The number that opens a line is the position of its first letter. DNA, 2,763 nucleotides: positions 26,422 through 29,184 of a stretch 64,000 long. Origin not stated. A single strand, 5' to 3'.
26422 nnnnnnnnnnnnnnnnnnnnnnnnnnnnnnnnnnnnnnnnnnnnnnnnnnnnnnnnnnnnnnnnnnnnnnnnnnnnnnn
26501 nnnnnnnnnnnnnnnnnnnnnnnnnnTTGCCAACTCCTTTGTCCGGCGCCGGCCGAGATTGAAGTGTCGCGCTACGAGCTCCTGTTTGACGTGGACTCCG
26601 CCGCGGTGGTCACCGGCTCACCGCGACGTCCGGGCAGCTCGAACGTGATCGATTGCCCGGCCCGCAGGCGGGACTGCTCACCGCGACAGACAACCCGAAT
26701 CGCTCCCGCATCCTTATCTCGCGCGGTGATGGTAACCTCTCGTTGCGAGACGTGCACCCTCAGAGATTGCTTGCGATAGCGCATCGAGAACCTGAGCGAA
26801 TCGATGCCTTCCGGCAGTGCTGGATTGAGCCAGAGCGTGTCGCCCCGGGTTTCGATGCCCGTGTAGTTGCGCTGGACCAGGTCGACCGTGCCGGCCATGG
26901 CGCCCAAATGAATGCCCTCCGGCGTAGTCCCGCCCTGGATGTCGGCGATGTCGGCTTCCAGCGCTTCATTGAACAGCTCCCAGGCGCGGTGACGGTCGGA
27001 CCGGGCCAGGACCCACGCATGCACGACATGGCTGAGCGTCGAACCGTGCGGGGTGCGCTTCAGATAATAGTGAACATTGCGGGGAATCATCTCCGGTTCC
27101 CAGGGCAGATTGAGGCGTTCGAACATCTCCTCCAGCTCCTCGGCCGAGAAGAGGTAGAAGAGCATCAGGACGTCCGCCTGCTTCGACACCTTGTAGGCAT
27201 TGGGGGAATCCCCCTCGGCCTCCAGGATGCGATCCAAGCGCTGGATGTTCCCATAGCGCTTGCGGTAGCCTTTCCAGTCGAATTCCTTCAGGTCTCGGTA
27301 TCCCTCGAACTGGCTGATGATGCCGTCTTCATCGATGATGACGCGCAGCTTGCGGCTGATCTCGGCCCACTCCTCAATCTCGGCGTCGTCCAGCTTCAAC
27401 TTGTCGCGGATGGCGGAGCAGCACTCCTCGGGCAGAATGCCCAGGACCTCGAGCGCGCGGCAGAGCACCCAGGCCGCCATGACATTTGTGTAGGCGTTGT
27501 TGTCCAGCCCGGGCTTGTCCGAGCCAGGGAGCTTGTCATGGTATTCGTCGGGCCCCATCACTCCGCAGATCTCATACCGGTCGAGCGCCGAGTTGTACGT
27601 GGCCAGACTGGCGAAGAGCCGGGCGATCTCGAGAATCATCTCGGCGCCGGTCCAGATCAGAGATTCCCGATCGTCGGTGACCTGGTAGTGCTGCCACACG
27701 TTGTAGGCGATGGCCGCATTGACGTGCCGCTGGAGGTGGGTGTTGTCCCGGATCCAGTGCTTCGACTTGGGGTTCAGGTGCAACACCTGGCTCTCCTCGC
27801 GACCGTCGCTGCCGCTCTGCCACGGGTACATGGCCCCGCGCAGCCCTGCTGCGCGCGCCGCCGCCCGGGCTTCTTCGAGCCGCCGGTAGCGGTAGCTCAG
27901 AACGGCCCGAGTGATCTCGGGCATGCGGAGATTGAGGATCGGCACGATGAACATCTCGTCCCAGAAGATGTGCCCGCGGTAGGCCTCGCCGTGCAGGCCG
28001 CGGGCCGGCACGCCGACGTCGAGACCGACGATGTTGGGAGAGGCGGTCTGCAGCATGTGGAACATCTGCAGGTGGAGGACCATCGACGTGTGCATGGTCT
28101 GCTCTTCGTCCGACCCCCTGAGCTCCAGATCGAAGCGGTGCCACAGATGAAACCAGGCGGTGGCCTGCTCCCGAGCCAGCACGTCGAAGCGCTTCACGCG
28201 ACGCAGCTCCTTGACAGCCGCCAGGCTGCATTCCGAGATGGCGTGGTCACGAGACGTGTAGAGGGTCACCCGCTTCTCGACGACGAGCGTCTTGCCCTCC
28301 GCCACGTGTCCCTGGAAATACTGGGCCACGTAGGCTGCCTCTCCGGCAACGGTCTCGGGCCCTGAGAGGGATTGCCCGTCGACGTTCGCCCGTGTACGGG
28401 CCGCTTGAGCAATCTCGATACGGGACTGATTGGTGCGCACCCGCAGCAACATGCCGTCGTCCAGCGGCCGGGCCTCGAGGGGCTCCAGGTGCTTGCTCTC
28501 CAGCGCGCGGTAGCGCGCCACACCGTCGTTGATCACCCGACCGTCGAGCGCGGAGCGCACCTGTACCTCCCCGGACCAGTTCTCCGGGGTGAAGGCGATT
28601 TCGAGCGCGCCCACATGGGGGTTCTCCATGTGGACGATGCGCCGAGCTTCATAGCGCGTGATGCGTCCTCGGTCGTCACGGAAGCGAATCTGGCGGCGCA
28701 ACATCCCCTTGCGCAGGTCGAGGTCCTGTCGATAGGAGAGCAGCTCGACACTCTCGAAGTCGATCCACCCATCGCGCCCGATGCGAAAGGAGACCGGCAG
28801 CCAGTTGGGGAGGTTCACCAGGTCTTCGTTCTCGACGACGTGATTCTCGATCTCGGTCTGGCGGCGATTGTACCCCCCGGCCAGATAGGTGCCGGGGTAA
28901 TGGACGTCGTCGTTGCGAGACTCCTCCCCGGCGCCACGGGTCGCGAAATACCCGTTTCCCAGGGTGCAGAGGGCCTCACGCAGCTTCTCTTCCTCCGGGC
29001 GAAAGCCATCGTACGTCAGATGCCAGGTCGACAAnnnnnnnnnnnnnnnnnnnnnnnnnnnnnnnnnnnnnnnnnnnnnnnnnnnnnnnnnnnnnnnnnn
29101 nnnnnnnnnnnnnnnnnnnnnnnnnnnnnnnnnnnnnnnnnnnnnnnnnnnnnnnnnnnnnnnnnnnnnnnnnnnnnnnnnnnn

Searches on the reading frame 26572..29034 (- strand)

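Call 19: search_protein_families(library=pfam, proteins=[window:26572-29034:-], max_evalue=0.0001)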
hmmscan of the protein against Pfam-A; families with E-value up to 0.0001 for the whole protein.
window:26572-29034:- (820 aa): 3 families
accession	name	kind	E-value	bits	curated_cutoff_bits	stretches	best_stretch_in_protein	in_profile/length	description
PF03632.21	Glyco_hydro_65m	-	1e-126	423.3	27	1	322-717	2-370/371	Glycosyl hydrolase family 65 central catalytic domain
PF03636.21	Glyco_hydro_65N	-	3e-71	240.3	26.6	1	7-262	1-233/233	Glycosyl hydrolase family 65, N-terminal domain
PF03633.20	Glyco_hydro_65C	-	2.7e-16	59.5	22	1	728-789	2-61/62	Glycosyl hydrolase family 65, C-terminal domain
